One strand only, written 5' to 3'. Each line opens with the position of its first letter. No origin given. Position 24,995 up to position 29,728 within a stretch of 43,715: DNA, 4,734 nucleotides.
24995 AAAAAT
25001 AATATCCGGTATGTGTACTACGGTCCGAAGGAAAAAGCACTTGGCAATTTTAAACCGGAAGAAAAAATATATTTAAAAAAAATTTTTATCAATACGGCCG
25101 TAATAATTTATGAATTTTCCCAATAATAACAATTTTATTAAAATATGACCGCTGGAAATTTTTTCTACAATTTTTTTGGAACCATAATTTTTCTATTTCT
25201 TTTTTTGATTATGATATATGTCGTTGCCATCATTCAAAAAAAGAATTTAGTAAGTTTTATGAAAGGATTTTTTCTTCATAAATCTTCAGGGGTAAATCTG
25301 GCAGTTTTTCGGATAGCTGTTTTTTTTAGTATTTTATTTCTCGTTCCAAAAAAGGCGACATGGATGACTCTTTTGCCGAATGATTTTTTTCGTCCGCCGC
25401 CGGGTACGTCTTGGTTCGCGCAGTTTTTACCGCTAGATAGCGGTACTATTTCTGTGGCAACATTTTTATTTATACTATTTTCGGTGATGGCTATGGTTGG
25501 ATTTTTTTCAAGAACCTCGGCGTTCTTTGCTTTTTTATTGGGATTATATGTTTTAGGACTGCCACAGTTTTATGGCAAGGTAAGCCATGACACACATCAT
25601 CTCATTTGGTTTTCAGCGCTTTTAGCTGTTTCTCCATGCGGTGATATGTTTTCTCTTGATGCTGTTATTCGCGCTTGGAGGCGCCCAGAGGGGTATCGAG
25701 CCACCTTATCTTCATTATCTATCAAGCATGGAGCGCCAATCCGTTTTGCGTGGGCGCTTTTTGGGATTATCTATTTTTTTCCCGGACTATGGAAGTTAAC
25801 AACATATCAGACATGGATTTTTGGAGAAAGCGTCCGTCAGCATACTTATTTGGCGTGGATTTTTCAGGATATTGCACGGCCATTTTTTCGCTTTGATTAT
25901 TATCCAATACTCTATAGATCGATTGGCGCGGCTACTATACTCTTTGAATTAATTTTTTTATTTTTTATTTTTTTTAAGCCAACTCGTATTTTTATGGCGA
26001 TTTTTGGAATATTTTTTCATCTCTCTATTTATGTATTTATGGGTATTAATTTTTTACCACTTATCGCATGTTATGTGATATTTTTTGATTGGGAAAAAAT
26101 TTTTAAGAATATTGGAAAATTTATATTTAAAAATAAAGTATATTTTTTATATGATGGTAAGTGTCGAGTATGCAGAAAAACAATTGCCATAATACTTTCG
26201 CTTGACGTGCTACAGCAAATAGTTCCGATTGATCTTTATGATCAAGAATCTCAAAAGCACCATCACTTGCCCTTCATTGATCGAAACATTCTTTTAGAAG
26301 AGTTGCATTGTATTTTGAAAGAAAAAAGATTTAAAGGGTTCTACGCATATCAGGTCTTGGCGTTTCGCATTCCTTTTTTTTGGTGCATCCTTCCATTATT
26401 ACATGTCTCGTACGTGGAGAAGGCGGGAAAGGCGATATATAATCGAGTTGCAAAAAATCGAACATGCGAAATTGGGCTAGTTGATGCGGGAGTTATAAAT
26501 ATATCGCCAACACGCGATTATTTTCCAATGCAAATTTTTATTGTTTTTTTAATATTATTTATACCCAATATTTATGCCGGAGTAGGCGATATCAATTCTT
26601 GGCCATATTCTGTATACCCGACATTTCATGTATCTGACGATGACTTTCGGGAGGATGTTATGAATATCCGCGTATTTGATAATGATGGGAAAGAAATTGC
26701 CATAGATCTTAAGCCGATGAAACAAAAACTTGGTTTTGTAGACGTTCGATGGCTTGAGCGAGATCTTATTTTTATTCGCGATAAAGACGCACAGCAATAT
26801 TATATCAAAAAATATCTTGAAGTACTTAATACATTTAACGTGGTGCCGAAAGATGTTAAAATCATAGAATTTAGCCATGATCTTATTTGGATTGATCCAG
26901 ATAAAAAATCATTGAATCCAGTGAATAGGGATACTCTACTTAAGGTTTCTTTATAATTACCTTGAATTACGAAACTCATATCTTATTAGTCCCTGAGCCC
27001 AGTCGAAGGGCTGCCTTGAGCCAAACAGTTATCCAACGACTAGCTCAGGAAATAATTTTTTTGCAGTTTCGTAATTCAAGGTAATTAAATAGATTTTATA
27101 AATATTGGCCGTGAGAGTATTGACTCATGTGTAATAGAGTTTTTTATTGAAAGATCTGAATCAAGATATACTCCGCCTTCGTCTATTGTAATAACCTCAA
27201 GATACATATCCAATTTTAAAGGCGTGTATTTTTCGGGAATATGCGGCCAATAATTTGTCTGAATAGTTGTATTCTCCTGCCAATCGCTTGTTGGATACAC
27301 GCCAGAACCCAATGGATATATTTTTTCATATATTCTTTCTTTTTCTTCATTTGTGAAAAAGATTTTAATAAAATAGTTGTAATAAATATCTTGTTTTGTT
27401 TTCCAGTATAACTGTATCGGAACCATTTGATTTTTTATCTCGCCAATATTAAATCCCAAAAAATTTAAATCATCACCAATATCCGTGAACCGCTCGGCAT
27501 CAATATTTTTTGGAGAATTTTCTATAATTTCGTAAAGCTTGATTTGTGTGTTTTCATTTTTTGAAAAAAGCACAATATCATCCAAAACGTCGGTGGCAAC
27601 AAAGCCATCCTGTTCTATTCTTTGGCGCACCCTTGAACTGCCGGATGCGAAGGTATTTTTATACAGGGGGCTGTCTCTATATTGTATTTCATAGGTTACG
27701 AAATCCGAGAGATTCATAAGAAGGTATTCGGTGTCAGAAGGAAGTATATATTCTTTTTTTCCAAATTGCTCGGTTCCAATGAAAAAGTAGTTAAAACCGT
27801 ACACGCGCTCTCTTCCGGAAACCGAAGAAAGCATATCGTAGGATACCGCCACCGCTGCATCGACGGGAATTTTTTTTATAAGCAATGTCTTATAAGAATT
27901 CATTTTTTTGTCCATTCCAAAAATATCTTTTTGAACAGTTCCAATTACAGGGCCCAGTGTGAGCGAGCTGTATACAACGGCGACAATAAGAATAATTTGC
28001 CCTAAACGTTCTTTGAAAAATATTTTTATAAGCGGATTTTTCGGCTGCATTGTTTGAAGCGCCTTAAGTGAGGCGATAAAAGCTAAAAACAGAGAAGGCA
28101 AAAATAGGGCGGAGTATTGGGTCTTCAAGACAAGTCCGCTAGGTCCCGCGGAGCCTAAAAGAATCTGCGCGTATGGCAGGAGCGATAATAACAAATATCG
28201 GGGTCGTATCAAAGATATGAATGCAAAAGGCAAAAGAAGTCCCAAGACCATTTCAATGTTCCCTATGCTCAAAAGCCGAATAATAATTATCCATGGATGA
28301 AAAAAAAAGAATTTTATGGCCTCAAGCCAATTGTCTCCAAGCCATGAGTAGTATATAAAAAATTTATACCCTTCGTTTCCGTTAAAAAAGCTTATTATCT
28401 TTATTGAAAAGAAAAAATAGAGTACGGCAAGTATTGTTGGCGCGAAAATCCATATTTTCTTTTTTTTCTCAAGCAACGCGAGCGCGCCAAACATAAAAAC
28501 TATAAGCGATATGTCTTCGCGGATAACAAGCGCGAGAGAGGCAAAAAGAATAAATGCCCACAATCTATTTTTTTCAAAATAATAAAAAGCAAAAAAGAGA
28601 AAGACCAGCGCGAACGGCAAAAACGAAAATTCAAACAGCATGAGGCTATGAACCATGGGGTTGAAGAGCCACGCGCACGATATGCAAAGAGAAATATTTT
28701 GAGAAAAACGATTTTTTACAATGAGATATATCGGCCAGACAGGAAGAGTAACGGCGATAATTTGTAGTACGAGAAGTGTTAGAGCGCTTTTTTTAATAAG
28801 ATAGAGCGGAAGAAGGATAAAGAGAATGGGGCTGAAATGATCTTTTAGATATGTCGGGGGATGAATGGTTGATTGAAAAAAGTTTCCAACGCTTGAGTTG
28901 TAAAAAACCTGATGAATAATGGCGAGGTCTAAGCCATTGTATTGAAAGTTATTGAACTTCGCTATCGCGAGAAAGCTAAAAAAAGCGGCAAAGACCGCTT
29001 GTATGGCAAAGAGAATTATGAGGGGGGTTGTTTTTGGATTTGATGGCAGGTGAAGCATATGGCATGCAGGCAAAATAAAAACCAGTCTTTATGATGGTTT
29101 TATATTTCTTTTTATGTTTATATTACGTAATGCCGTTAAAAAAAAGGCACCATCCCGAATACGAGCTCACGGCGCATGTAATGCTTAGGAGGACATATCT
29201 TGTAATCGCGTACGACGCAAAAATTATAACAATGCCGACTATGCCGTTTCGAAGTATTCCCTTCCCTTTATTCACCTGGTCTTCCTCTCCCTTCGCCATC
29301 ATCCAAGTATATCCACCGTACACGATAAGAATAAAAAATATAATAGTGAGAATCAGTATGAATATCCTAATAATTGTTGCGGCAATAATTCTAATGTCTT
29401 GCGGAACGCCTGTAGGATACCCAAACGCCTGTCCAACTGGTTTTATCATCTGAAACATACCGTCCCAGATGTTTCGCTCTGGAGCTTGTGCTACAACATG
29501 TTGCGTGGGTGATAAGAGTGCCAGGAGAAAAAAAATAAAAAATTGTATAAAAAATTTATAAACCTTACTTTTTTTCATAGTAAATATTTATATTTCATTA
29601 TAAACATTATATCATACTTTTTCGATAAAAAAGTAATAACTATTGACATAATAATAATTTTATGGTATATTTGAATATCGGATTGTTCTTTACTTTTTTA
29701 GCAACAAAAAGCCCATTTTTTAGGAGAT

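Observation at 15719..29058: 13-kb envelope-glycosylation supercluster: three polyprenol-P-sugar synthase-like GT2s, four or five GT-C-like membrane proteins and two methyltransferases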

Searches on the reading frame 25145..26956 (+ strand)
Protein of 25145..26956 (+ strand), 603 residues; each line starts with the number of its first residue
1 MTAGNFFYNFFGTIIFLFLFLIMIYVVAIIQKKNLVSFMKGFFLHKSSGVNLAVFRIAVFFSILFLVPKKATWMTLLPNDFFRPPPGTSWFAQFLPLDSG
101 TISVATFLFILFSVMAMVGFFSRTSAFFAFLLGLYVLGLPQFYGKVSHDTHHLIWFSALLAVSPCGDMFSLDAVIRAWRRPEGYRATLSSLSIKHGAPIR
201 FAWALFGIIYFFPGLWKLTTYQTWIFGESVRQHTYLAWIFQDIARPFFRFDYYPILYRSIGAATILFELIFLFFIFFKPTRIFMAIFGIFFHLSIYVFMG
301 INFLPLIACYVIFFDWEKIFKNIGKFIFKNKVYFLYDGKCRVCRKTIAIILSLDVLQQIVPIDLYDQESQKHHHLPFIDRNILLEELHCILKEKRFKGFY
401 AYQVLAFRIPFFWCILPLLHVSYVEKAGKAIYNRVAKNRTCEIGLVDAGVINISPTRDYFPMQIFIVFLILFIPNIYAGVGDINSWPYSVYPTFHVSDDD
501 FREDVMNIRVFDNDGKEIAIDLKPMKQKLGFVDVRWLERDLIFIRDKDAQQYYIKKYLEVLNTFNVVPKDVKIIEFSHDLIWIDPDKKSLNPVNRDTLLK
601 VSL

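Call 4: search_protein_families(library=pfam, proteins=[window:25145-26956:+], max_evalue=0.01)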
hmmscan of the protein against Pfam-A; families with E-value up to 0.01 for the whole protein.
window:25145-26956:+ (603 aa): 2 families
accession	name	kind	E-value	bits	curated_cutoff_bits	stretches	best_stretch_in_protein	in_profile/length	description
PF04134.17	DCC1-like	-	2.8e-11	45.1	27.8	1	335-440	2-108/113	DCC1-like thiol-disulfide oxidoreductase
PF05090.19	HTTM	-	3.2e-08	33.9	27.7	1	51-314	8-255/259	HTTM domain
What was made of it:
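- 25145..26956 (+): g9: HTTM + DCC1-like fusion. Not a glycosyltransferase; a strain-specific insertion. Pfam HTTM and DCC1-like (call 4).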

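Call 5: search_protein_families(library=ncbifam, proteins=[window:25145-26956:+], max_evalue=0.01)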
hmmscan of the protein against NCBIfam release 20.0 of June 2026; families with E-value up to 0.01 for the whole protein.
window:25145-26956:+ (603 aa): 0 families

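Call 78: search_protein_representatives(protein=window:25145-26956:+)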
Query: 603 residues. Proteins with E-value up to 0.001 (for the whole library): 2378; up to 1e-10: 1259; up to 1e-30: 616. The best 150 are listed.
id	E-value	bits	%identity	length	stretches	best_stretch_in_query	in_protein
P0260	0.0e+00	1376.4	100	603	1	1-603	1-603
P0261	1.0e-108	381.0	38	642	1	11-601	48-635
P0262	7.2e-108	378.2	39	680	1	11-495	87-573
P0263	1.3e-104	367.5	35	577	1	41-596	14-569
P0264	2.9e-104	366.3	34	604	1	26-599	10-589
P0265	1.8e-103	363.7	34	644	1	10-601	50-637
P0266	9.6e-103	361.3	37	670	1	23-536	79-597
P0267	1.6e-100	353.9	39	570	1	35-497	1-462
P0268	2.7e-99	349.9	36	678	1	14-522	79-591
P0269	4.4e-99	349.2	33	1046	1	14-603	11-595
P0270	5.4e-99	348.9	33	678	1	10-600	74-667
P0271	9.9e-99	348.0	35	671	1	37-599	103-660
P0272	1.2e-98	347.7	34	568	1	39-599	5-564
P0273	1.6e-97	344.0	35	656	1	11-518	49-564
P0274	1.4e-96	340.9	34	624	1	16-599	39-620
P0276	2.0e-96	340.4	34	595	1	14-603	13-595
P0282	7.9e-95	335.1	34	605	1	39-586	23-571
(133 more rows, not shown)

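Call 79: list_cluster_members(proteins=[P0261, P0262, P0263, P0264, P0265, P0266, P0269, P0272, P0276, P0282])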
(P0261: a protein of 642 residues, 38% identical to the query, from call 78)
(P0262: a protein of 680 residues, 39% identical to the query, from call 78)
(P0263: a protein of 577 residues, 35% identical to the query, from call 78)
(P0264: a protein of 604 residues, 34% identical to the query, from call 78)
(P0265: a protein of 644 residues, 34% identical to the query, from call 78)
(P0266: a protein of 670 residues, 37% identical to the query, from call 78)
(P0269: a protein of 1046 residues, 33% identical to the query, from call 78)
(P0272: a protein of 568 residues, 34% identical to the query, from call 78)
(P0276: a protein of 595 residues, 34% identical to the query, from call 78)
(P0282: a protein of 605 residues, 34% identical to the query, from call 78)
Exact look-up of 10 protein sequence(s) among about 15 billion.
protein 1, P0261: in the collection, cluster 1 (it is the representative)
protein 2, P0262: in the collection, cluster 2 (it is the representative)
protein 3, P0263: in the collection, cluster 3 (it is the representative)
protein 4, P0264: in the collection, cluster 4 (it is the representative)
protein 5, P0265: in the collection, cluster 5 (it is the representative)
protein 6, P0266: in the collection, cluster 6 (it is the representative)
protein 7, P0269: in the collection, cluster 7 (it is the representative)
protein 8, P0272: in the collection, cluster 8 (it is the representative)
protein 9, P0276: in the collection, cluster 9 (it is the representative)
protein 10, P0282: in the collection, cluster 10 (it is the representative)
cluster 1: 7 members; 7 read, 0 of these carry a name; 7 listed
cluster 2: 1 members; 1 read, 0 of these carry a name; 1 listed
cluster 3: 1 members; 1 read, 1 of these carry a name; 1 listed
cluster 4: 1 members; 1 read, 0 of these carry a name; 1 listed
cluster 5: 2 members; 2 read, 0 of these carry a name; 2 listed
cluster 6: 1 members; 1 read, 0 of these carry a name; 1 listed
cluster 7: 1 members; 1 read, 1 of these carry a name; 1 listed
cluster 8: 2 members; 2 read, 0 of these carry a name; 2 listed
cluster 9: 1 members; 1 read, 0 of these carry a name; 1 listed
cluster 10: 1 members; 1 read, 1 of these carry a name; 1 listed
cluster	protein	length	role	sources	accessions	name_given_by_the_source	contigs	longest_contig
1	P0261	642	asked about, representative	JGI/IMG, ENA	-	-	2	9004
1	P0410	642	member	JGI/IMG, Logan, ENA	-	-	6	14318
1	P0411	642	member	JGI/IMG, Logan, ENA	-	-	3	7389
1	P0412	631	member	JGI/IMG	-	-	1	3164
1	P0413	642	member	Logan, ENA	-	-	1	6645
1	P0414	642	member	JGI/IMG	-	-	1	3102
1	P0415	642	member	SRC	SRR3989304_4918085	-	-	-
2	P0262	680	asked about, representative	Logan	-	-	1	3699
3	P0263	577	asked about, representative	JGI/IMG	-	predicted DCC family thiol-disulfide oxidoreductase YuxK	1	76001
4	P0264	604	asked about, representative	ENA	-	-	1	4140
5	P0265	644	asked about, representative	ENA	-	-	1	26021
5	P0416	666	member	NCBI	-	-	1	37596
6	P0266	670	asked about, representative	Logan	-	-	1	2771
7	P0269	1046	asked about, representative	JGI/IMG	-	predicted DCC family thiol-disulfide oxidoreductase YuxK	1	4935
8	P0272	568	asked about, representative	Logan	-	-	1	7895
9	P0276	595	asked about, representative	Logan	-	-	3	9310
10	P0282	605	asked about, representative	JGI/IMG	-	predicted DCC family thiol-disulfide oxidoreductase YuxK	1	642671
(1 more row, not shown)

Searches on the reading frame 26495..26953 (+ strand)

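Call 81: search_protein_families(library=pfam, proteins=[window:26495-26953:+], max_evalue=10)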
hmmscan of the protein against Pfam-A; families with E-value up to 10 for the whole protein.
window:26495-26953:+ (153 aa): 1 family
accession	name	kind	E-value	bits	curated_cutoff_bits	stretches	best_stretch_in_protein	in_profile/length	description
PF24123.1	Myosin_VII_N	-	0.78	10.3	27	0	129-139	4-14/53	Myosin VII N-terminal beta barrel domain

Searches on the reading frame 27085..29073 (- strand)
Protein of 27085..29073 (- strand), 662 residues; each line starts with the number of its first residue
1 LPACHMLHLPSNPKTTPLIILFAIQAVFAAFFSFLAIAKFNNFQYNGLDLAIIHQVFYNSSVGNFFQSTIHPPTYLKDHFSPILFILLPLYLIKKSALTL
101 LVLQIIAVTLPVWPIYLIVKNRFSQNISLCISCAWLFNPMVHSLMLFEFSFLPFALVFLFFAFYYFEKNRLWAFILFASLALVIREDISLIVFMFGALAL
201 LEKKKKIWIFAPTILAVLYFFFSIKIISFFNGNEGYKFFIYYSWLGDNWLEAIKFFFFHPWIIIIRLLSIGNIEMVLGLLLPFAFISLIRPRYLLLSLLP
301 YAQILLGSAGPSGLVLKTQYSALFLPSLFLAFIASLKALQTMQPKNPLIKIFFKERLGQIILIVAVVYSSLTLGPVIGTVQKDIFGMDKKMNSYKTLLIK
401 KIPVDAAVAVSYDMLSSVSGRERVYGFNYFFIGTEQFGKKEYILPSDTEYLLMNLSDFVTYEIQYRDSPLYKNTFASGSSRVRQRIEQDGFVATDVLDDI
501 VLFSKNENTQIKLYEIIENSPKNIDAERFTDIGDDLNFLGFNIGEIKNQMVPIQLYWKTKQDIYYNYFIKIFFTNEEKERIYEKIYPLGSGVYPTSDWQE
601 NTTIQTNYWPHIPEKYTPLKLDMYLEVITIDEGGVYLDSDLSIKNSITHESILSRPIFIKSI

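Call 4: search_protein_families(library=pfam, proteins=[window:27085-29073:-], max_evalue=0.01)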
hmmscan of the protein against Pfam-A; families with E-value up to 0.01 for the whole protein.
window:27085-29073:- (662 aa): 1 family
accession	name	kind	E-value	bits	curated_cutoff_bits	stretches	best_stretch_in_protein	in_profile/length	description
PF09852.15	DUF2079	-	1.9e-53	182.6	28.2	1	41-444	3-420/459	Predicted membrane protein (DUF2079)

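Call 5: search_protein_families(library=ncbifam, proteins=[window:27085-29073:-], max_evalue=0.01)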
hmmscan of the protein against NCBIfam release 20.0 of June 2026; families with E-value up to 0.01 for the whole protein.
window:27085-29073:- (662 aa): 1 family
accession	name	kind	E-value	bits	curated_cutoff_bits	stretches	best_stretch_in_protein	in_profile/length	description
NF046093.1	AZOBR_p60025_fam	subfamily_domain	0.0024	17.1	150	1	98-217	114-231/232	AZOBR_p60025 family cell surface glycopolymer formation protein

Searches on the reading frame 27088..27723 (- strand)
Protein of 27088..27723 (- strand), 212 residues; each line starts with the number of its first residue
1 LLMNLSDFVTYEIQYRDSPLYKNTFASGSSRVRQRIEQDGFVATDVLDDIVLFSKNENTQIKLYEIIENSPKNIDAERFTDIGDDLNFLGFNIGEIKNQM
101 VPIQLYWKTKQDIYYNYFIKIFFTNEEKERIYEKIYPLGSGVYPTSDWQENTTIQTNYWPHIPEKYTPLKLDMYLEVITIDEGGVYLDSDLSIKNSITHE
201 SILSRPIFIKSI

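Call 81: search_protein_families(library=pfam, proteins=[window:27088-27723:-], max_evalue=10)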
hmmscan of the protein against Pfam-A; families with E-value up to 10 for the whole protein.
window:27088-27723:- (212 aa): 1 family
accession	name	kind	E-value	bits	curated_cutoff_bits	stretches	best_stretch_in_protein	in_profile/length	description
PF04488.21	Gly_transf_sug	-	0.054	14.6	23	1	170-203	56-87/93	Glycosyltransferase sugar-binding region containing DXD motif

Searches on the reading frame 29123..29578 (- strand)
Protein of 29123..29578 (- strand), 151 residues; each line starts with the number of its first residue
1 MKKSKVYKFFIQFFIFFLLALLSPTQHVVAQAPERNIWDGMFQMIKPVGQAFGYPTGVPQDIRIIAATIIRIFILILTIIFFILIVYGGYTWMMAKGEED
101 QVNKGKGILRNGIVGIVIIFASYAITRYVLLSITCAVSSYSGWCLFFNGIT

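Call 8: search_protein_families(library=pfam, proteins=[window:29123-29578:-], max_evalue=0.001)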
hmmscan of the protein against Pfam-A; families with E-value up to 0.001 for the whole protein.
window:29123-29578:- (151 aa): 1 family
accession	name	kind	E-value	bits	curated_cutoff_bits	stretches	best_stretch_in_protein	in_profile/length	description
PF18895.5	T4SS_pilin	-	9.2e-07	29.3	26.6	1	69-129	12-71/71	Type IV secretion system pilin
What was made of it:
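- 29123..29578 (-): Pilin paralogue P1 (VirB2-like T4SS_pilin), 64 nt upstream of DUF2079. PF18895 E = 9.2e-07 (call 8).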

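Call 52: search_protein_families(library=pfam, alignment_id=A4, max_evalue=0.001)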
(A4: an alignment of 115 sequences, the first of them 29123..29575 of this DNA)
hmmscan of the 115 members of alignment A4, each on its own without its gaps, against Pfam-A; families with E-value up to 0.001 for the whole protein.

A. member 1, window:29123-29575:- (150 aa): 1 family
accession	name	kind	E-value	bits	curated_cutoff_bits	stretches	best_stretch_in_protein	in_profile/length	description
PF18895.5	T4SS_pilin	-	9.1e-07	29.3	26.6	1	68-128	12-71/71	Type IV secretion system pilin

B. families by the number of members that match (of 115 scanned): 13 families
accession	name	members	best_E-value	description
PF18895.5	T4SS_pilin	115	1.1e-15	Type IV secretion system pilin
PF04956.18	TrbC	26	1.5e-07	TrbC/VIRB2 pilin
PF05987.18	DUF898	4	8.3e-06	Bacterial protein of unknown function (DUF898)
PF01471.23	PG_binding_1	3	4.2e-10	Putative peptidoglycan binding domain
PF06664.17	WLS-like_TM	3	0.00019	Wntless-like, transmembrane domain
PF02322.20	Cyt_bd_oxida_II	2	0.0002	Cytochrome bd terminal oxidase subunit II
PF04515.18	Choline_transpo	2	0.00054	Plasma-membrane choline transporter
PF04290.18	DctQ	1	0.00022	Tripartite ATP-independent periplasmic transporters, DctQ component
PF19607.4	DUF6112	1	0.00022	Family of unknown function (DUF6112)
PF03631.20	Virul_fac_BrkB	1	0.0006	Virulence factor BrkB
PF17909.6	Htr2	1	0.00092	Htr2 transmembrane domain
PF13687.11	DUF4153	1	0.00092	Domain of unknown function (DUF4153)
PF12351.13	Fig1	1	0.00094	Ca2+ regulator and membrane fusion protein Fig1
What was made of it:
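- On VirB2-like T4SS_pilin (PF18895) arrays: 115 of 115 sampled ORFs from related loci also match (call 52).
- All 115 sampled array ORFs match PF18895 (call 52).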
